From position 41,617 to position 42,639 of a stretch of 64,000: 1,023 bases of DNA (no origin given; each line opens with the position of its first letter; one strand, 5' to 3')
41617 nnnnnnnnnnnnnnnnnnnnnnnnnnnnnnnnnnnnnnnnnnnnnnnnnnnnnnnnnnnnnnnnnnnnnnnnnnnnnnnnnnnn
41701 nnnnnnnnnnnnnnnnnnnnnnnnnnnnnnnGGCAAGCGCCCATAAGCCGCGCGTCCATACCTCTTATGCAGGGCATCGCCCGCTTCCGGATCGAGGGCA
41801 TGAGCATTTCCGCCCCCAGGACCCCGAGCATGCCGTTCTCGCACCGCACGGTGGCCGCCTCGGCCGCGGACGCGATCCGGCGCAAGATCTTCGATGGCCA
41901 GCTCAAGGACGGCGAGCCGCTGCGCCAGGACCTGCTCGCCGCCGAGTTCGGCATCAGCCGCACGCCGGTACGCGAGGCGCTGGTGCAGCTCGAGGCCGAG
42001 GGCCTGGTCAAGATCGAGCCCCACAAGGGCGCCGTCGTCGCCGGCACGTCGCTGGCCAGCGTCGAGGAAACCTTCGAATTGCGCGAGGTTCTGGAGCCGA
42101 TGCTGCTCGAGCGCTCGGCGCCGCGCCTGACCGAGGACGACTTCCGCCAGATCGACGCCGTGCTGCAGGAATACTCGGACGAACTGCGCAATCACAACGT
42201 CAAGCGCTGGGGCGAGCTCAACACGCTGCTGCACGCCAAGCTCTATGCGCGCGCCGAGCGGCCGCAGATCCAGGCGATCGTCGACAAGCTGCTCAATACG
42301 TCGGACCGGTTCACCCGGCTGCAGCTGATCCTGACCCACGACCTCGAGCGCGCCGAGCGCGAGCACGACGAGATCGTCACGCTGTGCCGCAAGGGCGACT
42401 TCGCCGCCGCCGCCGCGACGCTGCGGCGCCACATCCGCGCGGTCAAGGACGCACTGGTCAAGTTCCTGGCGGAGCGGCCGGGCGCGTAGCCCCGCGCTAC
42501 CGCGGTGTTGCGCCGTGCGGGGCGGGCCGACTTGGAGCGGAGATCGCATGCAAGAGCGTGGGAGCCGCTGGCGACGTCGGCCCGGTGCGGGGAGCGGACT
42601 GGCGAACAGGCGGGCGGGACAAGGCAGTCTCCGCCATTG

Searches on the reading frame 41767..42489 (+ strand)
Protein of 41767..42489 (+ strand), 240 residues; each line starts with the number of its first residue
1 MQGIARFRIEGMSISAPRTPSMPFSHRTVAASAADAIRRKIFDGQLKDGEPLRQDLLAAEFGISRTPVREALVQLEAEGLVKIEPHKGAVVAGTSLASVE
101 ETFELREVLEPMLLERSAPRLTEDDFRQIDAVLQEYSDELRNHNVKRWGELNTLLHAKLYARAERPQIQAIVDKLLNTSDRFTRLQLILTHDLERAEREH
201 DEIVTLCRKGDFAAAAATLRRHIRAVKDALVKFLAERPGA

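Call 8: search_protein_families(library=pfam, proteins=[window:41767-42489:+])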
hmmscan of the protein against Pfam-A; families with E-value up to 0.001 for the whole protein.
window:41767-42489:+ (240 aa): 3 families
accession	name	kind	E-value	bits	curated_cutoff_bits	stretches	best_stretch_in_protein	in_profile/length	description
PF07729.17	FCD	-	3.8e-21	76.2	24.3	1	101-224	1-124/125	FCD domain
PF00392.27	GntR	-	2.3e-17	62.9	27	1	32-91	4-64/64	Bacterial regulatory proteins, gntR family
PF08279.18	HTH_11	-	0.0003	21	25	0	47-85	11-48/55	HTH domain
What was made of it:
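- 41800..42489 (+): HypR-like GntR/FCD (FadR-subfamily) regulator, the proposed binder. The ATG at 41800 has a GAGGG RBS and matches the length of homologues. The longest ORF starts at 41767. Pfam GntR+FCD (call 8).
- On FadR-subfamily GntR operator: Pfam gives GntR 2.3e-17 and FCD 3.8e-21 for 41767-42489 (call 8).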

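Call 15: find_homologous_proteins(query=window:41767-42489:+)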
Query window:41767-42489:+ (240 aa): 1337 proteins with E <= 0.001 among 4266 candidates; the best 120 are listed.
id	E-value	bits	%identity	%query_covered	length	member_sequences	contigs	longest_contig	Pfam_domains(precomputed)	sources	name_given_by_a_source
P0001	5.9e-149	512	100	100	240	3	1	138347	PF07729.18,PF00392.28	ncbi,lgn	-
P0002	1.4e-118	412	90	91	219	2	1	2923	PF07729.18,PF00392.28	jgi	-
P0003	2.7e-116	405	89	91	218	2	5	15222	PF07729.18,PF00392.28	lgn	-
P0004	2.2e-110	386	83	93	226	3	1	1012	PF07729.18,PF00392.28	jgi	-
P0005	9.4e-110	383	81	94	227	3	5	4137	PF07729.18,PF00392.28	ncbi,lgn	-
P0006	3.2e-107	375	79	94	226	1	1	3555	PF07729.18,PF00392.28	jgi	-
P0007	3.5e-107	375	81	94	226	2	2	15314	PF07729.18,PF00392.28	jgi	jgi:DNA-binding GntR family transcriptional regulator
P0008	2.3e-106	372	80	94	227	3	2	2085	PF07729.18,PF00392.28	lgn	-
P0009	2.2e-105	369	82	90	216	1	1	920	PF07729.18,PF00392.28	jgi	jgi:DNA-binding GntR family transcriptional regulator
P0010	1.7e-104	366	78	95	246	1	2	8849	PF07729.18,PF00392.28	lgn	-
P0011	9.0e-104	364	79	94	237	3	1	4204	PF07729.18,PF00392.28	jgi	jgi:DNA-binding GntR family transcriptional regulator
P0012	5.2e-103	361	81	89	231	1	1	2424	PF07729.18,PF00392.28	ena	-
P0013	1.4e-102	360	78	90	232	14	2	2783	PF07729.18,PF00392.28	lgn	-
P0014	3.2e-102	359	76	95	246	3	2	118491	PF07729.18,PF00392.28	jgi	-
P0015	2.6e-100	353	78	89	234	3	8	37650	PF07729.18,PF00392.28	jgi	jgi:DNA-binding GntR family transcriptional regulator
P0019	3.8e-99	349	75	90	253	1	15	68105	PF07729.18,PF00392.28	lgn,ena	-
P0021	9.7e-99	347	74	95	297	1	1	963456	PF07729.18,PF00392.28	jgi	jgi:DNA-binding GntR family transcriptional regulator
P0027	3.9e-94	332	70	93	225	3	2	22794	PF07729.18,PF00392.28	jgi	jgi:DNA-binding GntR family transcriptional regulator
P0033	1.2e-84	301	67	90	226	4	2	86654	PF07729.18,PF00392.28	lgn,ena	-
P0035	8.4e-82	292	64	93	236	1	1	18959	PF07729.18,PF00392.28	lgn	-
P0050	6.3e-67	243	58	89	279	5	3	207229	PF07729.18,PF00392.28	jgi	jgi:DNA-binding GntR family transcriptional regulator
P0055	1.5e-66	242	59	86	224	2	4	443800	PF07729.18,PF00392.28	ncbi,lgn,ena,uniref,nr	ncbi:GntR family transcriptional regulator [Duganella sp. Leaf61]|uniref:GntR family transcriptional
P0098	8.6e-65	236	56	93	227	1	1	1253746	PF07729.18,PF00392.28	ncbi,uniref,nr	ncbi:GntR family transcriptional regulator [Paraburkholderia acidisoli]|uniref:FCD domain-containing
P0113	2.0e-64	235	58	88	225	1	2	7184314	PF07729.18,PF00392.28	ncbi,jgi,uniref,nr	ncbi:GntR family transcriptional regulator [Nordella sp. HKS 07]|uniref:GntR family transcriptional 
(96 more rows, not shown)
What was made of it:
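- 41800..42489 (+): Homologues are about 225 aa (call 15).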

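Call 16: find_encoding_contigs(protein=P0014, flank=10000, max_places=2)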
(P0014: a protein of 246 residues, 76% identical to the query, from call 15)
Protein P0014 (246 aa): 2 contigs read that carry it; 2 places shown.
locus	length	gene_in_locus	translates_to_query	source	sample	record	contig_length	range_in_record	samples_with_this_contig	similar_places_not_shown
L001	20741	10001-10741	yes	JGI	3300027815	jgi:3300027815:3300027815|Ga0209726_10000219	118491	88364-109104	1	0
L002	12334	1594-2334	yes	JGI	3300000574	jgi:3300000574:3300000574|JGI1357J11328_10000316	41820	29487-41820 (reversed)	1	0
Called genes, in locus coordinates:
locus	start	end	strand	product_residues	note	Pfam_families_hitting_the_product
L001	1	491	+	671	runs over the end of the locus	PF20091:Abhydrolase_10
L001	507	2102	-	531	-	PF01019:G_glu_transpept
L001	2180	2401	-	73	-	-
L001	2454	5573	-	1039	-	PF02012:BNR (faint), PF13088:BNR_2 (faint), PF24316:Tli3 (faint), PF25852:DUF6242_C (faint), PF15902:Sortilin-Vps10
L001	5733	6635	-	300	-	PF00528:BPD_transp_1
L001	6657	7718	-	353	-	PF13416:SBP_bac_8, PF01547:SBP_bac_1, PF13531:SBP_bac_11, PF13343:SBP_bac_6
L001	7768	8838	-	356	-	PF00005:ABC_tran, PF13304:AAA_21 (weak), PF08402:TOBE_2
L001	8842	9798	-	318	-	PF00528:BPD_transp_1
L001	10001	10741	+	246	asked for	PF00392:GntR, PF07729:FCD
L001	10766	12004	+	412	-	PF01979:Amidohydro_1, PF07969:Amidohydro_3 (weak)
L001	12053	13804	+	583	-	PF01019:G_glu_transpept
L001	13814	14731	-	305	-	PF02653:BPD_transp_2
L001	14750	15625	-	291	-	PF02653:BPD_transp_2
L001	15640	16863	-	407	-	PF13433:Peripla_BP_5, PF13458:Peripla_BP_6, PF01094:ANF_receptor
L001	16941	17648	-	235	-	PF00005:ABC_tran, PF02463:SMC_N (faint), PF13555:AAA_29 (faint), PF13304:AAA_21 (faint)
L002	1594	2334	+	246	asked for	PF00392:GntR, PF07729:FCD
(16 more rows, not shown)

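Call 17: find_encoding_contigs(protein=P0021, flank=10000, max_places=2)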
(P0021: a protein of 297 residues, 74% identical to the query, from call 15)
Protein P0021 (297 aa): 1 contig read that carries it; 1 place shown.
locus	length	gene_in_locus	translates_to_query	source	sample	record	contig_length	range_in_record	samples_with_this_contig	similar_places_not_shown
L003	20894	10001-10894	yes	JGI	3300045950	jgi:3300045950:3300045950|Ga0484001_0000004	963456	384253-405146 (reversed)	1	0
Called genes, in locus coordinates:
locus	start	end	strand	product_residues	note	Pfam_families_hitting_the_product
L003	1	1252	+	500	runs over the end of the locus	PF12801:Fer4_5, PF12838:Fer4_7 (faint), PF13187:Fer4_9 (faint), PF13534:Fer4_17 (faint), PF13746:Fer4_18, PF13183:Fer4_8 (faint), PF11614:FixG_C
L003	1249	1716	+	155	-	PF05751:FixH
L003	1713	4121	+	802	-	PF12156:ATPase-cat_bd (weak), PF00403:HMA, PF00122:E1-E2_ATPase, PF00702:Hydrolase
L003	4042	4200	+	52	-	PF03597:FixS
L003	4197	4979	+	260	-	PF09955:DUF2189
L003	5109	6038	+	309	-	PF00701:DHDPS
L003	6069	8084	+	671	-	PF20091:Abhydrolase_10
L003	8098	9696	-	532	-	PF01019:G_glu_transpept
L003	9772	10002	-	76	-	-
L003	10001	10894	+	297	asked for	PF00392:GntR, PF07729:FCD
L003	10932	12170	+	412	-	PF07969:Amidohydro_3 (faint), PF01979:Amidohydro_1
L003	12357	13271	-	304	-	PF02653:BPD_transp_2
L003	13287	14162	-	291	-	PF02653:BPD_transp_2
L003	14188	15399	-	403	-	PF13433:Peripla_BP_5, PF13458:Peripla_BP_6, PF01094:ANF_receptor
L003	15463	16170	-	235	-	PF00005:ABC_tran, PF02463:SMC_N (faint), PF13304:AAA_21 (weak)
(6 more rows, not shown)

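Call 18: find_encoding_contigs(protein=P0019, flank=10000, max_places=3)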
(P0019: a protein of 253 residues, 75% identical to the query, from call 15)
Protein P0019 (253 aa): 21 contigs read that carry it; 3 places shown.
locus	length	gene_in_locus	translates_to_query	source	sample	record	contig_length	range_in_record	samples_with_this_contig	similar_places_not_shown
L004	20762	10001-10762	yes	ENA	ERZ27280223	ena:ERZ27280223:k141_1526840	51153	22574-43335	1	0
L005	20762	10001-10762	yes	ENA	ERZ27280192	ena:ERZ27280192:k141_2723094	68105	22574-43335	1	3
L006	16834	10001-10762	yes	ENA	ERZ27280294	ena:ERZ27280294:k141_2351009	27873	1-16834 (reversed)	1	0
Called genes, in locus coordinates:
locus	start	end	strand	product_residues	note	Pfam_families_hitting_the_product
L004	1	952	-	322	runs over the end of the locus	PF19300:BPD_transp_1_N, PF00528:BPD_transp_1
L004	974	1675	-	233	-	PF02633:Creatininase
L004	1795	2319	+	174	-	PF22381:Staph_reg_Sar_Rot (faint), PF12802:MarR_2, PF01047:MarR (weak), PF13463:HTH_27 (weak)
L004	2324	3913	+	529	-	PF00496:SBP_bac_5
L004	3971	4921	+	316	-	PF01112:Asparaginase_2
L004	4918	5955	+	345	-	PF02558:ApbA, PF08546:ApbA_C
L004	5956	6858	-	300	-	PF00528:BPD_transp_1 (faint)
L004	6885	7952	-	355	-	PF13416:SBP_bac_8, PF01547:SBP_bac_1, PF13531:SBP_bac_11, PF13343:SBP_bac_6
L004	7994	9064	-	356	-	PF00005:ABC_tran, PF13304:AAA_21 (weak), PF08402:TOBE_2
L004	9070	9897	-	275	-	PF00528:BPD_transp_1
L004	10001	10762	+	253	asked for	PF00392:GntR, PF07729:FCD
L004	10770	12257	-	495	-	PF01970:TctA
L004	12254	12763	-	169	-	PF07331:TctB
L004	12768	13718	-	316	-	PF03401:TctC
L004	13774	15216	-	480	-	-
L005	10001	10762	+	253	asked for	PF00392:GntR, PF07729:FCD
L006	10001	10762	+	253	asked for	PF00392:GntR, PF07729:FCD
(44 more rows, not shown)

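Call 27: find_encoding_contigs(protein=P0033, flank=10000, max_places=2)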
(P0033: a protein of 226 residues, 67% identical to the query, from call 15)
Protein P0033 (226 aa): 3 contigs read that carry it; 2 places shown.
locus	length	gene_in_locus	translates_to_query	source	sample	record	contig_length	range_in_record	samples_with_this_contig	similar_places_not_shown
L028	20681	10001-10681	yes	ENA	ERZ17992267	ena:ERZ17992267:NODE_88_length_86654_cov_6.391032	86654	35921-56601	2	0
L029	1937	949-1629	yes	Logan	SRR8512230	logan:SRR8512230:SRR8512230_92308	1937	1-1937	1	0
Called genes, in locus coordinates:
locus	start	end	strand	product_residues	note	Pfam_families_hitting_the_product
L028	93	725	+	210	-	PF00702:Hydrolase, PF13419:HAD_2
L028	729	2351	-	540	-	PF03193:RsgA_GTPase (faint), PF13555:AAA_29 (faint), PF00005:ABC_tran, PF02463:SMC_N (faint), PF13304:AAA_21 (faint), PF12848:ABC_tran_Xtn, PF00005:ABC_tran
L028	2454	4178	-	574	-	PF00890:FAD_binding_2, PF01266:DAO, PF01946:Thi4 (faint), PF03486:HI0933_like (weak), PF07992:Pyr_redox_2 (weak), PF12831:FAD_oxidored, PF13450:NAD_binding_8 (weak)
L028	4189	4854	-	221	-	PF00005:ABC_tran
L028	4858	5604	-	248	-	PF00005:ABC_tran, PF13304:AAA_21 (faint)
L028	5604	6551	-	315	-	PF02653:BPD_transp_2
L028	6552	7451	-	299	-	PF02653:BPD_transp_2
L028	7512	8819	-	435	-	PF01094:ANF_receptor, PF13433:Peripla_BP_5, PF13458:Peripla_BP_6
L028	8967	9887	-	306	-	PF00701:DHDPS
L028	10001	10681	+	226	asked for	PF00392:GntR, PF07729:FCD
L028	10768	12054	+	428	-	PF07690:MFS_1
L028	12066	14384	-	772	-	PF01315:Ald_Xan_dh_C, PF02738:MoCoBD_1, PF20256:MoCoBD_2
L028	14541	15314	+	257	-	PF00378:ECH_1, PF16113:ECH_2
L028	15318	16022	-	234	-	PF00005:ABC_tran, PF13304:AAA_21 (faint)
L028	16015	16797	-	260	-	PF00005:ABC_tran, PF13604:AAA_30 (faint), PF12399:BCA_ABC_TP_C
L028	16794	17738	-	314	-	PF02653:BPD_transp_2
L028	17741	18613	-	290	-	PF02653:BPD_transp_2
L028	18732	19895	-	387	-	PF13433:Peripla_BP_5, PF13458:Peripla_BP_6, PF01094:ANF_receptor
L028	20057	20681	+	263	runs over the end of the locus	PF00378:ECH_1, PF16113:ECH_2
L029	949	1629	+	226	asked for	PF00392:GntR, PF07729:FCD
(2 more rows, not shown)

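Call 28: find_encoding_contigs(protein=P0035, flank=10000, max_places=1)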
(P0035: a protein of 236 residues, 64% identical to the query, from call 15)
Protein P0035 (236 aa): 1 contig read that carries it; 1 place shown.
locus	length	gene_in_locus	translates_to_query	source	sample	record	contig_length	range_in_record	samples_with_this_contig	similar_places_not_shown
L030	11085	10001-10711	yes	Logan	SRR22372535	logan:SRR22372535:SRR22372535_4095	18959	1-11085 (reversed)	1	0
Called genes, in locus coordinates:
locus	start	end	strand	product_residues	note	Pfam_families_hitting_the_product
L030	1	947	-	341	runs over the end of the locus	PF07728:AAA_5 (faint), PF13401:AAA_22 (faint), PF01078:Mg_chelatase (weak), PF17863:AAA_lid_2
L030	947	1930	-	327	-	PF01379:Porphobil_deam, PF03900:Porphobil_deamC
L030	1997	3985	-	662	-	PF02129:Peptidase_S15 (weak), PF00326:Peptidase_S9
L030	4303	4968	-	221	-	PF00005:ABC_tran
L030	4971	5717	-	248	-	PF00005:ABC_tran, PF13304:AAA_21 (faint)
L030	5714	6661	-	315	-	PF02653:BPD_transp_2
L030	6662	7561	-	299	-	PF02653:BPD_transp_2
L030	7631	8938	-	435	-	PF01094:ANF_receptor, PF13433:Peripla_BP_5, PF13458:Peripla_BP_6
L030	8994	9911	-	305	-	PF00701:DHDPS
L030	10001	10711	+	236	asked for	PF00392:GntR, PF07729:FCD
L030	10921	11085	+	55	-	?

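Call 29: find_encoding_contigs(protein=P0050, flank=10000, max_places=2)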
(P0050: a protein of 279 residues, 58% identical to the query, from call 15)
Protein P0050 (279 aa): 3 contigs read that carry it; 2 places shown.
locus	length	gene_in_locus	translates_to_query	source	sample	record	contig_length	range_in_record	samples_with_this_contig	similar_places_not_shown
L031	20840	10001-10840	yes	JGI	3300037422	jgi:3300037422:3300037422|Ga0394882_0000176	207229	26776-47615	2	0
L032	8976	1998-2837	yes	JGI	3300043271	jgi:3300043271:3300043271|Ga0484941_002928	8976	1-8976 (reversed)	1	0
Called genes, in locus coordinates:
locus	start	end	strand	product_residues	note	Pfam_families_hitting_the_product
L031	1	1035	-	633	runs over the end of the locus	PF02705:K_trans, PF22776:K_trans_C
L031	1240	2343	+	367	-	PF03480:DctP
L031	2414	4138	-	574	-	-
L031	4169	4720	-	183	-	PF04290:DctQ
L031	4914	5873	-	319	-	PF19420:DDAH_eukar, PF02274:ADI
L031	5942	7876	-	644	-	PF00672:HAMP, PF13426:PAS_9 (weak), PF00512:HisKA, PF02518:HATPase_c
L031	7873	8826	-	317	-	PF12974:Phosphonate-bd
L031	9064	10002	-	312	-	PF00701:DHDPS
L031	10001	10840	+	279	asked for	PF00392:GntR, PF07729:FCD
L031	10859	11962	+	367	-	PF02746:MR_MLE_N, PF13378:MR_MLE_C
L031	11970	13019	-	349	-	PF13545:HTH_Crp_2 (faint), PF04198:Sugar-bind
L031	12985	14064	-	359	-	PF00005:ABC_tran, PF13304:AAA_21 (faint), PF17912:OB_MalK, PF17850:CysA_C_terminal (weak), PF08402:TOBE_2 (weak)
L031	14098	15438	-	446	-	PF13685:Fe-ADH_2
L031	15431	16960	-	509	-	PF00370:FGGY_N, PF02782:FGGY_C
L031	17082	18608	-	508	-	PF01547:SBP_bac_1, PF13416:SBP_bac_8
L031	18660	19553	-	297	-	PF00528:BPD_transp_1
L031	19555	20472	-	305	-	PF00528:BPD_transp_1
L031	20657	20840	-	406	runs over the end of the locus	PF00083:Sugar_tr (weak), PF07690:MFS_1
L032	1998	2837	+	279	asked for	PF00392:GntR, PF07729:FCD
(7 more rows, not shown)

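Call 30: find_encoding_contigs(protein=P0027, flank=10000, max_places=2)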
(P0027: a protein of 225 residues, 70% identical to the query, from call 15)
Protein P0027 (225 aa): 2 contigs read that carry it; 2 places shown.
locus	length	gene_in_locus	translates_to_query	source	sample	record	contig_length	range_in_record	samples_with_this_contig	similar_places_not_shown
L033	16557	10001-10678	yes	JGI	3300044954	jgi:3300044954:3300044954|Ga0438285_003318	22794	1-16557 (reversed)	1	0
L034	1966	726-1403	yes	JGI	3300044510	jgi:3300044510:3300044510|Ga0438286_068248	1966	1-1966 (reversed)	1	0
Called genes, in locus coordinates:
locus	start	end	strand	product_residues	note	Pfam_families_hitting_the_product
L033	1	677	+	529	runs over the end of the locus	PF00496:SBP_bac_5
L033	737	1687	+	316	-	PF01112:Asparaginase_2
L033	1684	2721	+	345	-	PF02558:ApbA, PF08546:ApbA_C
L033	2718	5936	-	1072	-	PF25852:DUF6242_C (faint), PF02012:BNR (faint), PF13088:BNR_2 (faint), PF15899:BNR_6 (faint), PF15902:Sortilin-Vps10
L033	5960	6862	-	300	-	PF00528:BPD_transp_1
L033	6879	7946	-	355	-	PF13416:SBP_bac_8, PF01547:SBP_bac_1, PF13531:SBP_bac_11, PF13343:SBP_bac_6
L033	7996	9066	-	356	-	PF00005:ABC_tran, PF13304:AAA_21 (weak), PF08402:TOBE_2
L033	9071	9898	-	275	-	PF00528:BPD_transp_1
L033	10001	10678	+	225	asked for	PF00392:GntR, PF07729:FCD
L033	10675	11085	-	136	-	PF00072:Response_reg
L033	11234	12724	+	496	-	PF01425:Amidase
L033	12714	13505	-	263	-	PF00561:Abhydrolase_1, PF12146:Hydrolase_4, PF12697:Abhydrolase_6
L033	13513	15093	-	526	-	PF00496:SBP_bac_5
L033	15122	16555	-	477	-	?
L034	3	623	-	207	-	?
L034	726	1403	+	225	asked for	PF00392:GntR, PF07729:FCD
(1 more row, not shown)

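Call 32: search_protein_families(library=ncbifam, proteins=[window:41767-42489:+], max_evalue=0.00001)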
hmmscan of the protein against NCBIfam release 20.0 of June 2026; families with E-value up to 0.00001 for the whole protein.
window:41767-42489:+ (240 aa): 12 families
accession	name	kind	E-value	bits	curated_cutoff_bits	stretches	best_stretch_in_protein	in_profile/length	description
TIGR03338.1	phnR_burk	equivalog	2.5e-30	105.7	271.5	1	32-226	15-209/212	phosphonate utilization associated transcriptional regulator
NF008504.0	PRK11414.1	equivalog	2.1e-15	57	225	1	32-175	15-158/221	GntR family transcriptional regulator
NF003011.0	PRK03837.1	subfamily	5.8e-13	49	260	1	97-230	102-233/241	transcriptional regulator NanR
NF008576.0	PRK11534.1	equivalog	1.9e-12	47.4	218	1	29-223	8-210/225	DNA-binding transcriptional regulator CsiR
NF052282.1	PLP_TF_PdxR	equivalog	4e-08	32.7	320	1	34-101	7-75/448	MocR-like pyridoxine biosynthesis transcription factor PdxR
NF008571.0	PRK11523.1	equivalog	5.3e-08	32.6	396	1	33-231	13-226/258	transcriptional regulator ExuR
NF007442.0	PRK09990.1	equivalog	1.3e-07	31.4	301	1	25-94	7-77/256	transcriptional regulator GlcC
TIGR02325.1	C_P_lyase_phnF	equivalog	2.9e-07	30.2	156.8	1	32-96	12-77/238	phosphonate metabolism transcriptional regulator PhnF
TIGR02018.2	his_ut_repres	equivalog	8.4e-07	28.6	220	1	35-97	6-69/226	histidine utilization transcriptional repressor HutC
NF007001.0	PRK09464.1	equivalog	1.3e-06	28.2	330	0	36-92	18-75/254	pyruvate dehydrogenase complex transcriptional repressor PdhR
NF007741.0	PRK10421.1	equivalog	2.9e-06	26.8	311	0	27-111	6-86/262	transcriptional regulator LldR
NF007292.0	PRK09764.1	equivalog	4.1e-06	26.2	281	1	28-81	5-59/240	GntR family transcriptional regulator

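Call 33: search_solved_structures(query=window:41767-42489:+, max_evalue=0.00001)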
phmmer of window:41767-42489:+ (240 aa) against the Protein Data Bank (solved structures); distinct sequences matched with E-value up to 0.00001: 12.
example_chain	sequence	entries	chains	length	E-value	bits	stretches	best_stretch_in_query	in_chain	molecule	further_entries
3c7j_A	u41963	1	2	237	4.4e-27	98.4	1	33-235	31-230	Transcriptional regulator, GntR family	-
7u5q_A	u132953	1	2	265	2.8e-16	63.1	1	30-238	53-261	Transcriptional regulator, GntR family protein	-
3sxy_A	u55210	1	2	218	9.6e-15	58.1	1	35-234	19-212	Transcriptional regulator, GntR family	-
3fms_A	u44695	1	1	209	2e-14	57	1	35-234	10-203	Transcriptional regulator, GntR family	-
7xp0_A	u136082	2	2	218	7.9e-13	51.8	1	36-238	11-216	Probable transcriptional regulator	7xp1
6z74_A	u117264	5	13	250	1.1e-11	48.1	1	32-238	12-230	Transcriptional regulator, GntR family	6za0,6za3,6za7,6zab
6ep3_A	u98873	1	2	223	1.1e-08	38.3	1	33-138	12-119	Lmo0651 protein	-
3ihu_A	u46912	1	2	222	1.3e-08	38.1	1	44-121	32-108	Transcriptional regulator, GntR family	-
4p9f_A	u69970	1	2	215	1.4e-08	37.9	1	36-175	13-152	HTH-type transcriptional regulator mcbR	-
9isw_A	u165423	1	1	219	2.1e-08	37.4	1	29-186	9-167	Transcriptional regulator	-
7c7e_A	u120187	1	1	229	3.4e-06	30.1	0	38-110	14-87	Putative DNA-binding transcriptional regulator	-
8pqm_A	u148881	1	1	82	8.3e-06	28.9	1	28-89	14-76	FadR family transcriptional regulator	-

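Call 36: find_related_loci(query=window:41800-42489:+, collection=metagenome_contigs, flank=4000)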
Query window:41800-42489:+ (229 aa) in metagenome_contigs; peptide patterns used: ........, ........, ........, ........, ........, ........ (x = any residue, [..] = any of these).
373 stretches matched a pattern; 13 encode a relative of the query (tblastn E <= 1e-3); 13 distinct loci.
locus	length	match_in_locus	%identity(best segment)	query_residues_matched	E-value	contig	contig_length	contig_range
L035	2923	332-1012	89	2-228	2e-138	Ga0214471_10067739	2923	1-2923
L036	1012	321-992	83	1-224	1e-129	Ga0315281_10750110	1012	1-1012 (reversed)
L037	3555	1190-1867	79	1-226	1e-119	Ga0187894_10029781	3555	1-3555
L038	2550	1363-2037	76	1-225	1e-114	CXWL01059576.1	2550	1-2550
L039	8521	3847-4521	75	1-225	4e-110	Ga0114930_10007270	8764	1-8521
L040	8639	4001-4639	78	13-225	1e-103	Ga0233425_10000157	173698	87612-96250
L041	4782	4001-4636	75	13-224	2e-103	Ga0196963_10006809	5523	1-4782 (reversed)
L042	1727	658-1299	66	12-225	6e-99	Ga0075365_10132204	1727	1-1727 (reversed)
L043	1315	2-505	63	64-229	6e-69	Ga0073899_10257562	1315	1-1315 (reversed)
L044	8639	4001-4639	80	13-225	3e-111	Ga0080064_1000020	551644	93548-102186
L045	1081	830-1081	67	13-96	5e-32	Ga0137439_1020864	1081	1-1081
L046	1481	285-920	31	11-221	4e-22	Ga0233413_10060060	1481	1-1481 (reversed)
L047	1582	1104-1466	36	22-137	2e-18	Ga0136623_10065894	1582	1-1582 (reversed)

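Call 57: find_encoding_contigs(protein=P0113, flank=6000, max_places=1)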
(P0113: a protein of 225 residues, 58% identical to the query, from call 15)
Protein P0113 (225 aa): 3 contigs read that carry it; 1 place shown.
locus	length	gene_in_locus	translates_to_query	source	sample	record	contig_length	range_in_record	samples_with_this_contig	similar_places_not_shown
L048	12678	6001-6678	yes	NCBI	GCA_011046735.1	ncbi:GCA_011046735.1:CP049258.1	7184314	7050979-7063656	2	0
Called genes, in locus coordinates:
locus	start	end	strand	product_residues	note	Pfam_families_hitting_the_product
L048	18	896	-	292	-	PF00528:BPD_transp_1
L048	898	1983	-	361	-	PF00528:BPD_transp_1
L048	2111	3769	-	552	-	-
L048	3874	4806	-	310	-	PF00294:PfkB, PF08543:Phos_pyr_kin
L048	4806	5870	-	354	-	PF02463:SMC_N (weak), PF00005:ABC_tran, PF13304:AAA_21 (faint), PF17912:OB_MalK, PF08402:TOBE_2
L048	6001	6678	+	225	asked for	PF00392:GntR, PF07729:FCD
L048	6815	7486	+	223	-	PF00528:BPD_transp_1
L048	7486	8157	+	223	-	PF00528:BPD_transp_1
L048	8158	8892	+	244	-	PF00005:ABC_tran, PF02463:SMC_N (faint), PF13304:AAA_21 (weak)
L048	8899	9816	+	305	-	PF01112:Asparaginase_2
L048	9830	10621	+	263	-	PF00497:SBP_bac_3, PF10613:Lig_chan-Glu_bd (faint), PF12974:Phosphonate-bd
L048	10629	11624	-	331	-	PF00356:LacI, PF00532:Peripla_BP_1 (weak), PF13377:Peripla_BP_3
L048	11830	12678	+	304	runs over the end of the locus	PF00480:ROK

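Call 58: find_encoding_contigs(protein=P0098, flank=6000, max_places=1)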
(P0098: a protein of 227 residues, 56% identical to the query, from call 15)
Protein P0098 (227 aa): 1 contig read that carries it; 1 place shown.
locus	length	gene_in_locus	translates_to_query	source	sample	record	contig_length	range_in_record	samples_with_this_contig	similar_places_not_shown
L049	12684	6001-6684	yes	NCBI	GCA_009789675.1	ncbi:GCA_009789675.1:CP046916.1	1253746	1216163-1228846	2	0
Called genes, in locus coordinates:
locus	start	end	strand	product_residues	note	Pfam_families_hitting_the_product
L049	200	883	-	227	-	PF03737:RraA-like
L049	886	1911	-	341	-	PF04909:Amidohydro_2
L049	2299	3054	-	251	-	PF00392:GntR, PF08220:HTH_DeoR, PF08279:HTH_11 (weak), PF12802:MarR_2 (faint), PF12840:HTH_20 (faint), PF25213:HVO_A0261_N (weak), PF00455:DeoRC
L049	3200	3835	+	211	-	PF27456:NudK_N, PF00293:NUDIX (weak)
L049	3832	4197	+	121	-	-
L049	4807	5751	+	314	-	PF00701:DHDPS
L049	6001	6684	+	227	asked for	PF00392:GntR, PF07729:FCD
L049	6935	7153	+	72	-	-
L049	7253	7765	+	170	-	PF07291:MauE, PF07681:DoxX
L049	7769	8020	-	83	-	PF01361:Tautomerase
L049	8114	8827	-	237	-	PF00106:adh_short, PF23441:SDR (faint), PF13561:adh_short_C2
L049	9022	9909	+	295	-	PF00126:HTH_1, PF03466:LysR_substrate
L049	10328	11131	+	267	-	PF10997:Amj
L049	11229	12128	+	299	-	PF02129:Peptidase_S15 (weak), PF12697:Abhydrolase_6 (weak), PF00326:Peptidase_S9 (weak), PF01738:DLH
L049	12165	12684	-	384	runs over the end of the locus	PF01841:Transglut_core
